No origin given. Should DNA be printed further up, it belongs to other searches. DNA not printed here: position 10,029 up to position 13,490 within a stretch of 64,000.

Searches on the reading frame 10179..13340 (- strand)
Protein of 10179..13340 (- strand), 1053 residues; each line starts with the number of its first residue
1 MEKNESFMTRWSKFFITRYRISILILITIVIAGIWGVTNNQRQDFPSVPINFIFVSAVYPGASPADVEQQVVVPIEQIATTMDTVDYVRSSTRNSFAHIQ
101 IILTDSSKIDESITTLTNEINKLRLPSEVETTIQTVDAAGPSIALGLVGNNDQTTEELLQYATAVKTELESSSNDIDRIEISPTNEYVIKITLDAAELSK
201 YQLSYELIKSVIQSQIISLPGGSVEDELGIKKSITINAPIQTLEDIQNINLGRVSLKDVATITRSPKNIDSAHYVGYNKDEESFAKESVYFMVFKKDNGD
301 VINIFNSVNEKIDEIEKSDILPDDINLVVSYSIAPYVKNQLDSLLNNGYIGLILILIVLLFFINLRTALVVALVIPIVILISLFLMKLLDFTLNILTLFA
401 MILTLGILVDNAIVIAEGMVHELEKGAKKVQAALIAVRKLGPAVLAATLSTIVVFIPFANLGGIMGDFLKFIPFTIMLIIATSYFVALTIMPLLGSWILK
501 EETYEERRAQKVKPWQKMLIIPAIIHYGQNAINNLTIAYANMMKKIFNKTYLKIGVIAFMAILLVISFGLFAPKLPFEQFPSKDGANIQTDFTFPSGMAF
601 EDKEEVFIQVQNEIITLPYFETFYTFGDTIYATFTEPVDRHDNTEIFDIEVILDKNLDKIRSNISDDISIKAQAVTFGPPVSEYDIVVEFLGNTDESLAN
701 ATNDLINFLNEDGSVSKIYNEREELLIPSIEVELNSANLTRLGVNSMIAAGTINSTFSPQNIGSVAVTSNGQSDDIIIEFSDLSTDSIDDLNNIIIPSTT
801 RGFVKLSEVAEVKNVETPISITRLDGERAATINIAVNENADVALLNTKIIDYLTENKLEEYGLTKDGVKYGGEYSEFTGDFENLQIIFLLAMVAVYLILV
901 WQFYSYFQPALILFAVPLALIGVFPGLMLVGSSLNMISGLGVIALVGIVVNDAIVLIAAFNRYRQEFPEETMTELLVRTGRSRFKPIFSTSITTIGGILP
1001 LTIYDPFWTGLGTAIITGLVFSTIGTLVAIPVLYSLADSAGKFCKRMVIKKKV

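Call 38: search_protein_families(library=pfam, proteins=[window:10179-13340:-], max_evalue=0.01)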
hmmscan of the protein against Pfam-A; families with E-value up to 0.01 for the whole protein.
window:10179-13340:- (1053 aa): 2 families
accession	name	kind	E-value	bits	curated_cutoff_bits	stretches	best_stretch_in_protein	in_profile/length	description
PF00873.25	ACR_tran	-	3.7e-148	495.5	28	1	12-1037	2-1020/1021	AcrB/AcrD/AcrF family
PF03176.21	MMPL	-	3.9e-10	39.6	20.5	1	349-518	150-322/333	MMPL family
